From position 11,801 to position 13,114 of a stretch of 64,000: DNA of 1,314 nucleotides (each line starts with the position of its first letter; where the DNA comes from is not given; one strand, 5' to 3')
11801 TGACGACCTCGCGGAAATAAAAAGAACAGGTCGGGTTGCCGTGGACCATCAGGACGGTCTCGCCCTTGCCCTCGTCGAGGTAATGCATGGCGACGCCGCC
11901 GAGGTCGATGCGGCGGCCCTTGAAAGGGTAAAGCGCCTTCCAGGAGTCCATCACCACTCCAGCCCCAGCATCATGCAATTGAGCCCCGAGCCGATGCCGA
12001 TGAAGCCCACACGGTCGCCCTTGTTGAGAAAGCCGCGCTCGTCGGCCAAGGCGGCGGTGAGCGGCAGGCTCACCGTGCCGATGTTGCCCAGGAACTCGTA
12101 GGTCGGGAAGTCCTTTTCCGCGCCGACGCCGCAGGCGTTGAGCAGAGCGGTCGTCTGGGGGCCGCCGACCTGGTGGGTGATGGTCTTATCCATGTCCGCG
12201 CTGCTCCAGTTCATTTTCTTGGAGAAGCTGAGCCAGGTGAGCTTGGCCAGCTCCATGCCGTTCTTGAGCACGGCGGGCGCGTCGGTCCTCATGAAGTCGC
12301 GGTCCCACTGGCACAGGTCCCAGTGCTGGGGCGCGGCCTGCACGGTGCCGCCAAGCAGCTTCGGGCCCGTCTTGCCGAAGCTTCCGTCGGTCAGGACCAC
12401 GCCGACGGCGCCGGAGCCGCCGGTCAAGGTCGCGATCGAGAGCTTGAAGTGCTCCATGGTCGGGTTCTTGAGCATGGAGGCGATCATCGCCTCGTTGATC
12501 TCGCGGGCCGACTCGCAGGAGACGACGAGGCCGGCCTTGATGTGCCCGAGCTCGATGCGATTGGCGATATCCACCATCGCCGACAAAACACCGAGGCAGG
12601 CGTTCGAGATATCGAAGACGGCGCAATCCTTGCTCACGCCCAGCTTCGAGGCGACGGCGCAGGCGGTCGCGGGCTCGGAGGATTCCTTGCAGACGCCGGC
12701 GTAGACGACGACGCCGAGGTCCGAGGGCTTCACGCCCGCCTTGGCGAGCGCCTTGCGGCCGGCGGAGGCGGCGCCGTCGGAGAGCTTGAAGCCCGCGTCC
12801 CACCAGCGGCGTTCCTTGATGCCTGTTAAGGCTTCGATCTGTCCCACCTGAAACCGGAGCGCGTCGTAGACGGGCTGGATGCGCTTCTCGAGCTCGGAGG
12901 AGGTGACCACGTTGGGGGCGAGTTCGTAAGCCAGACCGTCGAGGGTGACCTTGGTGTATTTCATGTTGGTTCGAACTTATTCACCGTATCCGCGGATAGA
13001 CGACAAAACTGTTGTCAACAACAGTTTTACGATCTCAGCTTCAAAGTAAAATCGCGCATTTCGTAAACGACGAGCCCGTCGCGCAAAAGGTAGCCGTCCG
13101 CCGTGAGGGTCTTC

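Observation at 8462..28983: PUFA-synthase (pfaD-pfaA-pfaC) and oleABCD fused into one translationally coupled 20.5-kb operon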

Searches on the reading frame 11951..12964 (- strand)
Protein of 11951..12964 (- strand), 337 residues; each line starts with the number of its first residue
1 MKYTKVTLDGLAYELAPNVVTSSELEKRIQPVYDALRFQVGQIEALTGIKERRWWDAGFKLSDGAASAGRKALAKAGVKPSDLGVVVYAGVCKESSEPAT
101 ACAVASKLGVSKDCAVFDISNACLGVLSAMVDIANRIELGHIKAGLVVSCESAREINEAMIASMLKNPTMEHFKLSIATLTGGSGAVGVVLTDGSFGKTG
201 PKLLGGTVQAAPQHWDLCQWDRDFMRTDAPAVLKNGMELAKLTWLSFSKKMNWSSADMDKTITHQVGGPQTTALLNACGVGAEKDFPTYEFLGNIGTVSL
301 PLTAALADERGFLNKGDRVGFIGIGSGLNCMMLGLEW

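Call 4: search_protein_families(library=pfam, proteins=[window:11951-12964:-])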
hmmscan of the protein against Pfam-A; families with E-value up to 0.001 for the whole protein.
window:11951-12964:- (337 aa): 3 families
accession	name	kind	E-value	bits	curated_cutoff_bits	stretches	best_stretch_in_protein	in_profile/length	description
PF08541.16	ACP_syn_III_C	-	1.3e-12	48.1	26.6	1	250-337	3-90/90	3-Oxoacyl-[acyl-carrier-protein (ACP)] synthase III C terminal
PF00108.29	Thiolase_N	-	9.9e-10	38.7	26.4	1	65-169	27-131/260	Thiolase, N-terminal domain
PF08545.16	ACP_syn_III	-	0.00081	19.7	24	0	117-154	1-38/80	3-Oxoacyl-[acyl-carrier-protein (ACP)] synthase III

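Call 5: search_protein_families(library=ncbifam, proteins=[window:11951-12964:-])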
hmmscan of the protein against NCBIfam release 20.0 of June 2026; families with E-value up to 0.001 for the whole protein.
window:11951-12964:- (337 aa): 14 families
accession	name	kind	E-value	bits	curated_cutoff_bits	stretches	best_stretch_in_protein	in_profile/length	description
NF006720.0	PRK09258.1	equivalog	4.4e-144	479.9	285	1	1-337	1-338/338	3-oxoacyl-ACP synthase III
NF006829.0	PRK09352.1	subfamily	1.8e-28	99.5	249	1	8-331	7-315/322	beta-ketoacyl-ACP synthase 3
NF004623.0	PRK05963.1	equivalog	1.1e-23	84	437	1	7-329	7-320/328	beta-ketoacyl-ACP synthase III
TIGR00747.1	fabH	subfamily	2.3e-21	76.2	292.1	1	15-153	12-142/322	beta-ketoacyl-ACP synthase III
NF005541.0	PRK07204.1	equivalog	7e-18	65.1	402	2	5-152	4-144/329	beta-ketoacyl-ACP synthase III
NF005308.0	PRK06840.1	equivalog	5.5e-10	38.8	315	1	43-131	35-123/339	3-oxoacyl-ACP synthase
NF005703.0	PRK07515.1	equivalog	3.8e-08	32.6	304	1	56-151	91-184/373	beta-ketoacyl-ACP synthase III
NF003274.0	PRK04262.1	equivalog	7.7e-08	31.7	244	1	65-154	55-144/347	hydroxymethylglutaryl-CoA synthase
TIGR01930.1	AcCoA-C-Actrans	subfamily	1.1e-07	31.1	240.55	1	63-158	23-118/385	acetyl-CoA C-acyltransferase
NF006516.0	PRK08963.1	equivalog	4.1e-06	25.9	560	1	72-156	48-132/436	acetyl-CoA C-acyltransferase FadI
NF006740.0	PRK09268.1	equivalog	1.4e-05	24.3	539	1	74-157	48-131/431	acetyl-CoA C-acetyltransferase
NF006552.0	PRK09051.1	subfamily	4.5e-05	22.9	565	1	60-152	27-120/395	beta-ketothiolase BktB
NF006030.0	PRK08170.1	equivalog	0.00015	20.6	593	1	58-142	31-115/434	acetyl-CoA C-acetyltransferase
NF042999.1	bketothiol_BktB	equivalog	0.00023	20.6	725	1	65-153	31-120/394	beta-ketothiolase BktB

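Call 8: search_solved_structures(query=window:11951-12964:-, max_evalue=0.00001, show_alignments=1)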
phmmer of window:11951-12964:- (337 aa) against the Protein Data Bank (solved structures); distinct sequences matched with E-value up to 0.00001: 49.
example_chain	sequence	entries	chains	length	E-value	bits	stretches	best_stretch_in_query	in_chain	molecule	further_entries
3fk5_A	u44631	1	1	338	6.2e-64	219.4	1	3-337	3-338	3-oxoacyl-synthase III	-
3row_A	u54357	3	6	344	8.3e-64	219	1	3-337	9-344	3-oxoacyl-[ACP] synthase III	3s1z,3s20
3s21_A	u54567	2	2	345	8.4e-64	219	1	3-337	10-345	3-oxoacyl-[ACP] synthase III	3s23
5vxf_A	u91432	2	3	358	2.5e-63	217.4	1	3-337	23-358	3-oxoacyl-[ACP] synthase III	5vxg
5vxh_A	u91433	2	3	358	2.5e-63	217.4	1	3-337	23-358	3-oxoacyl-[ACP] synthase III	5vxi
5vxd_A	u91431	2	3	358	6.7e-63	216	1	3-337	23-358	3-oxoacyl-[ACP] synthase III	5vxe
6b2s_A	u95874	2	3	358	9.3e-63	215.5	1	3-337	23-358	3-oxoacyl-[ACP] synthase III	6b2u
4kti_A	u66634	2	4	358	1.7e-62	214.7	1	3-337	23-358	3-oxoacyl-[ACP] synthase III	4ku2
6b2t_A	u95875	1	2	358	1.8e-62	214.6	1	3-337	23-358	3-oxoacyl-[ACP] synthase III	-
4ktm_A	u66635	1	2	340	2e-62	214.5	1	3-337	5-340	3-oxoacyl-[ACP] synthase III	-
4ku3_A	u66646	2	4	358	2.4e-62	214.2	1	3-337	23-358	3-oxoacyl-[ACP] synthase III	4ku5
6b2r_A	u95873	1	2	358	2.5e-62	214.1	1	3-337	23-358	3-oxoacyl-[ACP] synthase III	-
8vd9_A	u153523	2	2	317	5.9e-17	65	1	14-337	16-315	Beta-ketoacyl-[acyl-carrier-protein] synthase III 1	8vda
4dfe_A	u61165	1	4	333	8.6e-17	64.5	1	11-155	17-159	3-oxoacyl-[acyl-carrier-protein] synthase 3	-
4ryb_A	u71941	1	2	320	1.3e-16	63.9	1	42-155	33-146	3-oxoacyl-[acyl-carrier-protein] synthase 3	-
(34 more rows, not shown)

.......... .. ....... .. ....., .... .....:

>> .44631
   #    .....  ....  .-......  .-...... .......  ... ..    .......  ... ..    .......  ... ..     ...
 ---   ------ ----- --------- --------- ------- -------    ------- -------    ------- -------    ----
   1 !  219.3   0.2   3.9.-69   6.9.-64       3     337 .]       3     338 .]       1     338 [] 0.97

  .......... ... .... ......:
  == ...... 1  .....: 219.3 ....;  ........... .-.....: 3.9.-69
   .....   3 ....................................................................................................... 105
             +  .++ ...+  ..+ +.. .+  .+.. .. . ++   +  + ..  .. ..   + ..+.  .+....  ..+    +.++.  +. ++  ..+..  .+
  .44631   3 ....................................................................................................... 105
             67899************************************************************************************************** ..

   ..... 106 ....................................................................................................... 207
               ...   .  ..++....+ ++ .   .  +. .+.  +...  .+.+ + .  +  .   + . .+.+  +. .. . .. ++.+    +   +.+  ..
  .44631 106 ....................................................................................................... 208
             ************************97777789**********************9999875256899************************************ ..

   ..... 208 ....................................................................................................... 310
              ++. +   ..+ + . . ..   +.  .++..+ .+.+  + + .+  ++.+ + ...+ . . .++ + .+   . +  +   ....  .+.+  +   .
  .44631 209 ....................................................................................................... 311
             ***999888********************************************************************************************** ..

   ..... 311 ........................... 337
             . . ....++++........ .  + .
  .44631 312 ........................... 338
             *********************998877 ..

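Call 63: find_related_loci(query=A3, collection=metagenome_contigs, flank=10000)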
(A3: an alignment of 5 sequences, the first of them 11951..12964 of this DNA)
Query A3 (337 aa) in metagenome_contigs; peptide patterns used: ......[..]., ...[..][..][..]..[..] (x = any residue, [..] = any of these).
600 stretches matched a pattern (row limit reached: there are more); 503 encode a relative of the query (tblastn E <= 1e-3); the best 80 are kept; 80 distinct loci.
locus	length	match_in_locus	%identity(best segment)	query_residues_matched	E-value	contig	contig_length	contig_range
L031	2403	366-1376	91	1-337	0e+0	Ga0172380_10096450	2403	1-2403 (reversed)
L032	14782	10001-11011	89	1-337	0e+0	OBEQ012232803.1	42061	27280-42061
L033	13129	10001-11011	92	1-337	0e+0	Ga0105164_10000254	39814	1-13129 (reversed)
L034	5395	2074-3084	76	1-337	0e+0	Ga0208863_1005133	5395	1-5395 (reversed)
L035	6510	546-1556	74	1-337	8e-178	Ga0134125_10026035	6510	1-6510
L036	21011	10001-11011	74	1-337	2e-175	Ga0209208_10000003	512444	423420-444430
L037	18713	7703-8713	76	1-337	2e-166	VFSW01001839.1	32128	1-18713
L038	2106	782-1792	67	1-337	4e-161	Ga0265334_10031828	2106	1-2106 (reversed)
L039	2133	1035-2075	60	1-337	9e-150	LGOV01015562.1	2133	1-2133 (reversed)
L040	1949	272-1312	61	1-337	4e-150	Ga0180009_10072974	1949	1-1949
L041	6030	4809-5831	62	1-337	7e-139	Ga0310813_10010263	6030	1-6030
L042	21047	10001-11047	58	1-337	1e-135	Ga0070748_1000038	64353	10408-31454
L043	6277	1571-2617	58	1-337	2e-135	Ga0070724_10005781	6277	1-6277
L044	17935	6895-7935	59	1-337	6e-135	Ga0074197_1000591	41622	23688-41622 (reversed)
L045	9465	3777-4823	58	1-337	1e-134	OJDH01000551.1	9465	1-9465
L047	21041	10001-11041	59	1-337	1e-133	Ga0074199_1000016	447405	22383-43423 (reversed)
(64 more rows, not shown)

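Call 70: find_homologous_proteins(query=L047:10001-11041:+, max_evalue=1e-20)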
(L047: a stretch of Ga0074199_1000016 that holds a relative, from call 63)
Query L047:10001-11041:+ (347 aa): 6507 proteins with E <= 1e-20 among 8000 candidates; the best 120 are listed.
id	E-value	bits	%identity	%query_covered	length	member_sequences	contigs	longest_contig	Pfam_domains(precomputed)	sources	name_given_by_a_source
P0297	1.4e-211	720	91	100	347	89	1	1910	PF08541.17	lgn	-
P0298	2.8e-211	719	91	100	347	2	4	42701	PF08541.17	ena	-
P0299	1.4e-210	717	90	100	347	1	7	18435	PF08541.17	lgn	-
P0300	6.1e-210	715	90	100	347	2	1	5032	PF08541.17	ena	-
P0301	3.3e-209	712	90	100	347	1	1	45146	PF08541.17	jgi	jgi:3-oxoacyl-[acyl-carrier-protein] synthase-3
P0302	4.9e-209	712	90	100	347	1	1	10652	PF08541.17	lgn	-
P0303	4.0e-208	709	89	100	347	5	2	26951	PF00108.30,PF08541.17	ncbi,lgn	-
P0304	1.1e-206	704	88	100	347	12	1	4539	PF00108.30,PF08541.17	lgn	-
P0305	5.3e-205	698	86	100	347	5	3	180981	PF08541.17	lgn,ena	-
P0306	7.8e-202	688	87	100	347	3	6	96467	PF00108.30,PF08541.17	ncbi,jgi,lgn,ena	-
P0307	1.6e-199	680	85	100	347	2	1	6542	PF00108.30,PF08541.17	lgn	-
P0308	2.6e-197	673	86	100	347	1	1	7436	PF00108.30,PF08541.17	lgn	-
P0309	4.2e-193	659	83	100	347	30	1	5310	PF00108.30,PF08541.17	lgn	-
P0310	2.6e-192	657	82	100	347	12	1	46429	PF00108.30,PF08541.17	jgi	-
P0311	5.2e-190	649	82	100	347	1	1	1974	PF00108.30,PF08541.17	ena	-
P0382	7.1e-178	609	78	100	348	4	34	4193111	PF00108.30,PF08541.17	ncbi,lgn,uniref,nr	ncbi:3-oxoacyl-ACP synthase III [Geotalea uraniireducens]|uniref:3-oxoacyl-ACP synthase III n=1 Tax=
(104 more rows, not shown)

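Call 71: find_encoding_contigs(protein=P0382, flank=10000, max_places=1)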
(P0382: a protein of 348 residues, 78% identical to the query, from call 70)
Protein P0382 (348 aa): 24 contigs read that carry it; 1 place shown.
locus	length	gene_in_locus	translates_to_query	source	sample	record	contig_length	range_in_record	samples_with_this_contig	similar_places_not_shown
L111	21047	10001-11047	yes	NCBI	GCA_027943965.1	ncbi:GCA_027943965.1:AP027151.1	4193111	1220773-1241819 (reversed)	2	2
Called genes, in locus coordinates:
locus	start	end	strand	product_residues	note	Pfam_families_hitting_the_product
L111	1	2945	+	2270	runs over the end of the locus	PF00109:ketoacyl-synt, PF02801:Ketoacyl-synt_C, PF16197:KAsynt_C_assoc, PF00698:Acyl_transf_1, PF00550:PP-binding, PF08659:KR, PF00106:adh_short, PF13561:adh_short_C2, +1 more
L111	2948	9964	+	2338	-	PF00109:ketoacyl-synt, PF02801:Ketoacyl-synt_C, PF16197:KAsynt_C_assoc (weak), PF00109:ketoacyl-synt, PF02801:Ketoacyl-synt_C, PF00698:Acyl_transf_1, PF07977:FabA, PF07977:FabA, +1 more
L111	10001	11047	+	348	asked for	PF00108:Thiolase_N (faint), PF08541:ACP_syn_III_C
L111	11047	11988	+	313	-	PF00561:Abhydrolase_1, PF12146:Hydrolase_4, PF12697:Abhydrolase_6, PF00561:Abhydrolase_1 (weak)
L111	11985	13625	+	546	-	PF00501:AMP-binding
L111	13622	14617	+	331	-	PF01073:3Beta_HSD, PF01370:Epimerase, PF02719:Polysacc_synt_2 (weak), PF04321:RmlD_sub_bind, PF05368:NmrA, PF13460:NAD_binding_10, PF16363:GDP_Man_Dehyd, PF07993:NAD_binding_4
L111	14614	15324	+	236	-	PF22624:AASDHPPT_N (weak), PF01648:ACPS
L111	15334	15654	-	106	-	PF07843:DUF1634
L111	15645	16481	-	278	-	PF01925:TauE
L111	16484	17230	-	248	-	PF00392:GntR, PF07702:UTRA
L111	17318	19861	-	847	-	PF11897:DUF3417, PF00343:Phosphorylase, PF28476:GlgP_C (weak)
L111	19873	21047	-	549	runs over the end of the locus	PF02878:PGM_PMM_I, PF02879:PGM_PMM_II, PF02880:PGM_PMM_III, PF00408:PGM_PMM_IV (faint)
